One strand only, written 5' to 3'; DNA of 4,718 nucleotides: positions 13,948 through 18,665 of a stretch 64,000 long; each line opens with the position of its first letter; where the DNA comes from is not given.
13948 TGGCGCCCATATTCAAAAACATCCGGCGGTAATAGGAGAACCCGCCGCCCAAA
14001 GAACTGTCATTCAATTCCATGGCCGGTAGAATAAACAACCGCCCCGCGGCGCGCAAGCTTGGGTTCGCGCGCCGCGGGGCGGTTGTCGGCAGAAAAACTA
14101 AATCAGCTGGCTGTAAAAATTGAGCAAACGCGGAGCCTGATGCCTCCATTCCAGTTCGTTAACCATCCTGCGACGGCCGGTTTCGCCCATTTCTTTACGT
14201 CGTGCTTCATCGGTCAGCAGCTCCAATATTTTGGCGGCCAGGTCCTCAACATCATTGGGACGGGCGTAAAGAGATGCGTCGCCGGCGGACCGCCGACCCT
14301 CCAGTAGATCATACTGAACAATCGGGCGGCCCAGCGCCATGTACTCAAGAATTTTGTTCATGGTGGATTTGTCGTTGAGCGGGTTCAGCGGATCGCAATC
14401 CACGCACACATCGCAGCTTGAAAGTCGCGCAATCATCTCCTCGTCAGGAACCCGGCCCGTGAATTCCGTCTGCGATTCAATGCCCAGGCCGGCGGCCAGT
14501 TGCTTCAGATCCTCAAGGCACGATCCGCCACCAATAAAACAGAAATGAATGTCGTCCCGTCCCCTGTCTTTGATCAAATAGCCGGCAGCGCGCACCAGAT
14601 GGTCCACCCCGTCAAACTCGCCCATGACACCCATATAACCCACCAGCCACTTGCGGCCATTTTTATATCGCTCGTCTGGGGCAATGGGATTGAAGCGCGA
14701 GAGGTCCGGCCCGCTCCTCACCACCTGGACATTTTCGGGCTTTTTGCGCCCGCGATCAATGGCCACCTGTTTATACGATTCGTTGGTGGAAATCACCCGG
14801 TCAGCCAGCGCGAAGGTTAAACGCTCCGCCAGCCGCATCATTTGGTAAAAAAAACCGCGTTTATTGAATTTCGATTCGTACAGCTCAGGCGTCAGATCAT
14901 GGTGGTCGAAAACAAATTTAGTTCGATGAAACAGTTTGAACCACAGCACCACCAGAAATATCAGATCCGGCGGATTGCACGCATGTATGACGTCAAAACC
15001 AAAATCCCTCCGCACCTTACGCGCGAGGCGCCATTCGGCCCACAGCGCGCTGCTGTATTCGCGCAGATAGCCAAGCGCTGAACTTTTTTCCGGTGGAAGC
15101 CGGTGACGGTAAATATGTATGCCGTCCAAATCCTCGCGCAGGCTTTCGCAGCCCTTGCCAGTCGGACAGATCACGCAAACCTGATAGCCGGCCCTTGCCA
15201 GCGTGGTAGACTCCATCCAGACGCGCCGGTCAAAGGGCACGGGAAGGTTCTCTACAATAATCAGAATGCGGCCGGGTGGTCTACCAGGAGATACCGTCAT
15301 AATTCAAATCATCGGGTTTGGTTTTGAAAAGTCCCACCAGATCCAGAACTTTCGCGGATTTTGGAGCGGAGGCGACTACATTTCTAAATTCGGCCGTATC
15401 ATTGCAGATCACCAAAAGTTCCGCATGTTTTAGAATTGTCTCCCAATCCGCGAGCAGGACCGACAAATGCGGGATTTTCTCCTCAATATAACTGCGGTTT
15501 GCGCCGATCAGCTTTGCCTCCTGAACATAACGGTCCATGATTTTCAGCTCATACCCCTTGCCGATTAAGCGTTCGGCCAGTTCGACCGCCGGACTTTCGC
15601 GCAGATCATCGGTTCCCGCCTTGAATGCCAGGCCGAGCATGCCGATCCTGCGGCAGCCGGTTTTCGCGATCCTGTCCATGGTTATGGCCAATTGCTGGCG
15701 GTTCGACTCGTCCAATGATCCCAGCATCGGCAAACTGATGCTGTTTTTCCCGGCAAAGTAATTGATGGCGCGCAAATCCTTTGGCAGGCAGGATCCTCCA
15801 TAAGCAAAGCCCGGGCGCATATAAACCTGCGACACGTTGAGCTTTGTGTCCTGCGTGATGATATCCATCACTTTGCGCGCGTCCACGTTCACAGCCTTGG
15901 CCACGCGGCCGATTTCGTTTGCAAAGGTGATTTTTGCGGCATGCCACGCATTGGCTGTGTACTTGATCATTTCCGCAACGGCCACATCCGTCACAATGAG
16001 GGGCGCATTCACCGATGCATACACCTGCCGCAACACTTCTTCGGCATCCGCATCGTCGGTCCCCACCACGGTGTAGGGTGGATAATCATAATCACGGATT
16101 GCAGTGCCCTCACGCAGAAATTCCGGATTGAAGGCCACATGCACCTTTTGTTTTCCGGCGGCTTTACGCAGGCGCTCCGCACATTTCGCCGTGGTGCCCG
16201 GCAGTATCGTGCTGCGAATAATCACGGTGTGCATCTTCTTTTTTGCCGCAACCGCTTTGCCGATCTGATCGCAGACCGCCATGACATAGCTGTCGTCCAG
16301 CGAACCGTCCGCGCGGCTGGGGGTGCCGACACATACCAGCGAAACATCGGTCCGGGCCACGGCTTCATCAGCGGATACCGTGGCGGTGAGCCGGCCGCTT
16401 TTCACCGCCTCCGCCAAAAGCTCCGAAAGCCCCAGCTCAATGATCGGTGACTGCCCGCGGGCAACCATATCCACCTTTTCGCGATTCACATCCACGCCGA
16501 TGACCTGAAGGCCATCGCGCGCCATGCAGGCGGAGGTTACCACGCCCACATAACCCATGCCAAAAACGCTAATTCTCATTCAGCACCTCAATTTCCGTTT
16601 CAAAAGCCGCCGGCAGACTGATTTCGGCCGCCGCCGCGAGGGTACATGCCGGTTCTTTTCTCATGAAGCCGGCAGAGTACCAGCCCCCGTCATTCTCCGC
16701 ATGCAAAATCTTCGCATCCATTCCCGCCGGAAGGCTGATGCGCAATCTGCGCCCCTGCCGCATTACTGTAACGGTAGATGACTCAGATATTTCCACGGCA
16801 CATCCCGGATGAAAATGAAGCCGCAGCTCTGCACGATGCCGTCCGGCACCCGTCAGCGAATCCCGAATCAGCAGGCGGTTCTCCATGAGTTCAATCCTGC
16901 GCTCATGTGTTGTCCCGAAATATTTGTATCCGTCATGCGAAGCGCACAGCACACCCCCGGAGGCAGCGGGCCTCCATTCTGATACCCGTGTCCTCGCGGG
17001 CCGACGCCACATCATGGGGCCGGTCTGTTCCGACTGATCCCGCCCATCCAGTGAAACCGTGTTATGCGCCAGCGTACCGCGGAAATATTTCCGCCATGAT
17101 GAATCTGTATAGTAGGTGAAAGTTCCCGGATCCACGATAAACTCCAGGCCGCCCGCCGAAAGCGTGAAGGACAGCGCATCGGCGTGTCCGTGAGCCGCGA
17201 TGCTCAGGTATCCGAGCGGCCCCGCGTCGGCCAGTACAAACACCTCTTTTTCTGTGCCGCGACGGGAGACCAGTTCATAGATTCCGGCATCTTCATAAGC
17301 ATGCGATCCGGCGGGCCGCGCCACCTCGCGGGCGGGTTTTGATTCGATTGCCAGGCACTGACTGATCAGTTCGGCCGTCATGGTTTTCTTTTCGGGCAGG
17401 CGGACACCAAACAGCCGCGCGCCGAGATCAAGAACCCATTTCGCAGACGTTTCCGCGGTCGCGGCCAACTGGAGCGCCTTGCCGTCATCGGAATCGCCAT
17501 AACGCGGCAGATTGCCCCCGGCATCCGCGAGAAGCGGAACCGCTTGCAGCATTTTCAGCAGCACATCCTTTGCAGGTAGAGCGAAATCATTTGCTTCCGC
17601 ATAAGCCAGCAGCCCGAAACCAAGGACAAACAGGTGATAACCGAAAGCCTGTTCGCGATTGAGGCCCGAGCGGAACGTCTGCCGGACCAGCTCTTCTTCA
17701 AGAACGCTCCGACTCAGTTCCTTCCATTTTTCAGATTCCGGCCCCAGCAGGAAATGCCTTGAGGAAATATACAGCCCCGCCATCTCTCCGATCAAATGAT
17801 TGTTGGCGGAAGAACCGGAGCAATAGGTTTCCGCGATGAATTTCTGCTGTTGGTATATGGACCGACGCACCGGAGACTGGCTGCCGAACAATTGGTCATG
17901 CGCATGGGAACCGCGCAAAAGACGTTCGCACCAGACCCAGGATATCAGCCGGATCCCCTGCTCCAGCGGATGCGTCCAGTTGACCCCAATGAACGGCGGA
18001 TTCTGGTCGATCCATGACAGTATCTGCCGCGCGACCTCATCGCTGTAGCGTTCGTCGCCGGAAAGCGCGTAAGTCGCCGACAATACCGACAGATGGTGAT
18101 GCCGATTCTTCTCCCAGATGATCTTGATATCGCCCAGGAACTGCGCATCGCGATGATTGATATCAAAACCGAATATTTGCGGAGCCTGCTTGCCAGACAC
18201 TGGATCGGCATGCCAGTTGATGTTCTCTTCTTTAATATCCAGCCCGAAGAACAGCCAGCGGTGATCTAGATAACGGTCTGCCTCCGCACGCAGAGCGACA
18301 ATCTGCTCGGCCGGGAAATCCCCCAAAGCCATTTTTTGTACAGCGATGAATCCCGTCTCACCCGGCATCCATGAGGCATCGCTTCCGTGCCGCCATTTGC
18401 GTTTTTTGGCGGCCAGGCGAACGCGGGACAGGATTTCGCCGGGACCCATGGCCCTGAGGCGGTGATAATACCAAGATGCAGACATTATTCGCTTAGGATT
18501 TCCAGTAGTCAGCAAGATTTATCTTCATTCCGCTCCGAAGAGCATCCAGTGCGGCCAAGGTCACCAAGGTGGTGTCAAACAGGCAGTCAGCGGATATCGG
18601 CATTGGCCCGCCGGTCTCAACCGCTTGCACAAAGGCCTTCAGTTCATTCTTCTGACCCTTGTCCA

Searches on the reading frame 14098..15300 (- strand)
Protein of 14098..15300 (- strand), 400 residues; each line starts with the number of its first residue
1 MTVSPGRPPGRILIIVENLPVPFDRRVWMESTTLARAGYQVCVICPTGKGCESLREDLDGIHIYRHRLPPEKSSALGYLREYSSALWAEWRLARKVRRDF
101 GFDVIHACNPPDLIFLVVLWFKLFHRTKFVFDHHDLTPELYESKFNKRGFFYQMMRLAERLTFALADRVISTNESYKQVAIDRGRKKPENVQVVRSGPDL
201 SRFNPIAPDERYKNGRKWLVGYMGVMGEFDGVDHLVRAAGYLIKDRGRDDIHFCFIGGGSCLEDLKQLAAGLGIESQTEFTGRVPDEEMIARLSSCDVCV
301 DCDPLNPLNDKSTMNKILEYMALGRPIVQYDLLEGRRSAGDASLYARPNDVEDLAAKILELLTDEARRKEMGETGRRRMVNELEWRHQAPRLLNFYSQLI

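Call 4: search_protein_families(library=pfam, proteins=[window:14098-15300:-], max_evalue=0.01)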
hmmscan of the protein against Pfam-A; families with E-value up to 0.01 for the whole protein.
window:14098-15300:- (400 aa): 5 families
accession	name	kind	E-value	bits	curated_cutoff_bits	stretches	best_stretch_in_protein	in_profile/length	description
PF13692.12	Glyco_trans_1_4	-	1.4e-21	77.7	27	1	220-364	4-142/142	Glycosyl transferases group 1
PF00534.26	Glycos_transf_1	-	5.5e-19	68.8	26.4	1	213-378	11-172/172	Glycosyl transferases group 1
PF13439.12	Glyco_transf_4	-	5.8e-17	62.7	28.5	1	31-202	12-170/170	Glycosyltransferase Family 4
PF13579.12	Glyco_trans_4_4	-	7.5e-17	62.5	29.7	1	28-195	8-156/158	Glycosyl transferase 4-like domain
PF13524.12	Glyco_trans_1_2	-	9e-10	39.1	25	1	277-393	28-143/144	Glycosyl transferase-like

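Call 5: search_protein_families(library=ncbifam, proteins=[window:14098-15300:-], max_evalue=0.01)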
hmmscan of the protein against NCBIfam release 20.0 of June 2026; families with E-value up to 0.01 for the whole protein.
window:14098-15300:- (400 aa): 18 families
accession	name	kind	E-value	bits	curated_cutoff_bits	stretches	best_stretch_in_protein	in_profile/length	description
TIGR04063.1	stp3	hypoth_equivalog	5.8e-28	97.9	442.05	1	36-399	29-395/397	TIGR04063 family PEP-CTERM/XrtA system glycosyltransferase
TIGR03449.1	mycothiol_MshA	equivalog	5.4e-15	55.2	462.5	1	156-399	155-403/406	D-inositol-3-phosphate glycosyltransferase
TIGR03087.1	stp1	hypoth_equivalog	1.2e-12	47.7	316.65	1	174-394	181-392/397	TIGR03087 family PEP-CTERM/XrtA system glycosyltransferase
TIGR02149.1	glgA_Coryne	subfamily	3.5e-12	46.2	302.4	1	114-399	94-390/391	glycogen synthase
TIGR03088.1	stp2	hypoth_equivalog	5.8e-12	45.3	409.05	1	167-399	138-373/374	TIGR03088 family PEP-CTERM/XrtA system glycosyltransferase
NF041876.1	EPS_EpsE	equivalog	5.9e-12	45.5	400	1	169-390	166-387/389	exopolysaccharide biosynthesis GT4 family glycosyltransferase EpsE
NF007640.0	PRK10307.1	subfamily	2e-10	40.1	276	1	145-384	151-392/411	WcaI family glycosyltransferase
NF038298.1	EPS_HpsO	equivalog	6.2e-07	28.5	575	1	158-400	139-388/388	hormogonium polysaccharide biosynthesis glycosyltransferase HpsO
NF038229.1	Glyco4_Geo_Pelo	equivalog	6.6e-07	28.6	400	1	230-399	174-336/338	GPMC system family 4 glycosyltransferase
NF041879.1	EPS_EpsH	equivalog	8e-07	28.1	800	1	219-398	239-415/431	exopolysaccharide biosynthesis glycosyltransferase EpsH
TIGR03999.1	thiol_BshA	equivalog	1.9e-05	23.8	273.7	1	252-399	231-373/375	N-acetyl-alpha-D-glucosaminyl L-malate synthase BshA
NF047684.1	TeichurnBiosyTuaC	equivalog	2e-05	23.7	550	1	163-399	162-389/391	teichuronic acid biosynthesis protein TuaC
TIGR04047.1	MSMEG_0565_glyc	hypoth_equivalog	2.5e-05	23.5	259.85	1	263-397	243-372/373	MSMEG_0565 family glycosyltransferase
NF047676.1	TeichurnBiosyTuaH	equivalog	8e-05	21.7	550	1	122-387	114-375/384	teichuronic acid biosynthesis protein TuaH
NF053787.1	GlcN_PG_synth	equivalog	0.00053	18.9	480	1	310-399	270-359/361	N-acetylglucosaminyl phosphatidylglycerol synthase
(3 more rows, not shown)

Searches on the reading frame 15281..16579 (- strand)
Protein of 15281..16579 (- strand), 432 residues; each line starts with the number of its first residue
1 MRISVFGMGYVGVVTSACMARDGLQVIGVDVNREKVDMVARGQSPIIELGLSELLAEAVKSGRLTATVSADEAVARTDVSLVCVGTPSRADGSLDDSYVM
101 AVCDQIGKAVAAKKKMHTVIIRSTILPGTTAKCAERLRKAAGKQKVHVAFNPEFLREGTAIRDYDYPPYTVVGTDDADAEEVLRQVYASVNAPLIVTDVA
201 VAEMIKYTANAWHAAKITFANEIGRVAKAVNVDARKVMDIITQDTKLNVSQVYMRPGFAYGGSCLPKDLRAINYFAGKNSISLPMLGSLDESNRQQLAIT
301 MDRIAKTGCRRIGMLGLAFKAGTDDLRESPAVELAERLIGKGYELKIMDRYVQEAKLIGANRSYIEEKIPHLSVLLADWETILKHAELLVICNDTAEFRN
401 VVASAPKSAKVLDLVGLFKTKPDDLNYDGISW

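Call 4: search_protein_families(library=pfam, proteins=[window:15281-16579:-], max_evalue=0.01)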
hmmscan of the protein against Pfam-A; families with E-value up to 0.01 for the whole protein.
window:15281-16579:- (432 aa): 4 families
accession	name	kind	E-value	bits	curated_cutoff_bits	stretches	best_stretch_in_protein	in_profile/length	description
PF03721.20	UDPG_MGDP_dh_N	-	1.8e-54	184.6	27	1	1-185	1-186/187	UDP-glucose/GDP-mannose dehydrogenase family, NAD binding domain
PF00984.24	UDPG_MGDP_dh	-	1.3e-26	92.9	25.4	1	201-294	2-93/94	UDP-glucose/GDP-mannose dehydrogenase family, central domain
PF03720.21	UDPG_MGDP_dh_C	-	3.6e-17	63.1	30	1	314-416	2-99/103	UDP-glucose/GDP-mannose dehydrogenase family, UDP binding domain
PF03446.21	NAD_binding_2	-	0.0015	19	21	1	2-139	1-109/161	NAD binding domain of 6-phosphogluconate dehydrogenase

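Call 5: search_protein_families(library=ncbifam, proteins=[window:15281-16579:-], max_evalue=0.01)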
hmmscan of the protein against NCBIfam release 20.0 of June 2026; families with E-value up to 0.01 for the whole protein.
window:15281-16579:- (432 aa): 9 families
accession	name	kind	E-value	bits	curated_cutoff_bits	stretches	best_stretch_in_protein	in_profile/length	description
TIGR03026.1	NDP-sugDHase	subfamily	5.1e-121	404.3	189.8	1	1-410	1-407/413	nucleotide sugar dehydrogenase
NF041297.1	UDPGDh_AglM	equivalog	1.2e-88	298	670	1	1-354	1-361/429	UDP-glucose 6-dehydrogenase AglM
NF047673.2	TeichurnBiosyTuaD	equivalog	1.6e-71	241.7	700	1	2-381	3-389/439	UDP-glucose 6-dehydrogenase TuaD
NF040825.1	UDPMaNacDH_Arch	equivalog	2.4e-46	158.4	750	1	1-355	1-354/418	UDP-N-acetyl-D-mannosamine dehydrogenase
NF008286.0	PRK11064.1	equivalog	7.4e-43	146.7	459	1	2-418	5-419/420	UDP-N-acetyl-D-mannosamine dehydrogenase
NF011631.0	PRK15057.1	equivalog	2.7e-38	132.1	757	1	1-358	1-345/388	UDP-glucose 6-dehydrogenase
NF011729.0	PRK15182.1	equivalog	7.1e-12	44.8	592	1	2-352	8-357/425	Vi polysaccharide biosynthesis UDP-N-acetylglucosamine C-6 dehydrogenase TviB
NF042925.1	FHMPC_DH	equivalog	2.7e-05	23.6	500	1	1-90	1-89/304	5-formyl-3-hydroxy-2-methylpyridine 4-carboxylate 5-dehydrogenase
NF051430.1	TDE2712_fam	hypoth_equivalog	0.0047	16.4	125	0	171-276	42-143/172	TDE2712 family protein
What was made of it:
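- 15281..16579 (-): NDP-sugar 6-dehydrogenase (UGDH/WecC family, 432 aa). TIGR03026 404 bits against a cutoff of 189.8 (call 5).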

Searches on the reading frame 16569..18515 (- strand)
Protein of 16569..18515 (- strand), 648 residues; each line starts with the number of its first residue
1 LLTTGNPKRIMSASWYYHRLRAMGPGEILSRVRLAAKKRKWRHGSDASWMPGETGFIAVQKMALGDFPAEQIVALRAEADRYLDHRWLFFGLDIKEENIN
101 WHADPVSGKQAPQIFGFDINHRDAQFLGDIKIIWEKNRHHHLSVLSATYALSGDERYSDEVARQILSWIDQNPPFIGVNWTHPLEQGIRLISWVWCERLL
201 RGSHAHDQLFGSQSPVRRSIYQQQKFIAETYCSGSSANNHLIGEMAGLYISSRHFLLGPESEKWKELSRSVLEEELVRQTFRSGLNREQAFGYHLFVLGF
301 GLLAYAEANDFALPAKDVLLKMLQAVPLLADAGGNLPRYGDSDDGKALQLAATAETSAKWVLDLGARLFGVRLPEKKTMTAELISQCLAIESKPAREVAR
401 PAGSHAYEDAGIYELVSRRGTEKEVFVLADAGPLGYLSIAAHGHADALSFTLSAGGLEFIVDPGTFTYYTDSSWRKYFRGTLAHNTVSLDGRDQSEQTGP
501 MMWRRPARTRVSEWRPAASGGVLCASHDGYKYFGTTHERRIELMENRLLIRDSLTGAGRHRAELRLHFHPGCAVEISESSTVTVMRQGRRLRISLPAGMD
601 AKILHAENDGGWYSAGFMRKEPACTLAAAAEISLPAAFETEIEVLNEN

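Call 4: search_protein_families(library=pfam, proteins=[window:16569-18515:-], max_evalue=0.01)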
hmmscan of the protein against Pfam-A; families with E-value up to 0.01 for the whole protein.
window:16569-18515:- (648 aa): 2 families
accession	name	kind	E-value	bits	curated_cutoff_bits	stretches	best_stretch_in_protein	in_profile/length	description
PF07940.18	Hepar_II_III_C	-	1.4e-46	159.4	24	1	400-623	2-218/237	Heparinase II/III-like, C-terminal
PF16889.11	Hepar_II_III_N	-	5.3e-17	62.6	22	1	91-311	79-278/340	Heparinase II/III N-terminus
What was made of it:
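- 16569..18515 (-): Heparinase II/III-like protein with no signal peptide (probable start at M 18485). Candidate uronate C5-epimerase or lyase-type tailoring enzyme. Pfam Hepar_II_III_N and Hepar_II_III_C (call 4).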

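Call 5: search_protein_families(library=ncbifam, proteins=[window:16569-18515:-], max_evalue=0.01)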
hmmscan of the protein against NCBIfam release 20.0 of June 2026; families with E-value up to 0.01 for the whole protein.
window:16569-18515:- (648 aa): 2 families
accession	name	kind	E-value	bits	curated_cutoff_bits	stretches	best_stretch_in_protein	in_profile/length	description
NF045573.1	Hepsulflyase_CFB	equivalog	2.2e-13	49.4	700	1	115-493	110-470/651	heparin-sulfate lyase HepC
NF045572.1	Hepsulflyase_bctds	equivalog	1.3e-08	34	600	1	407-498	429-527/706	heparin-sulfate lyase HepC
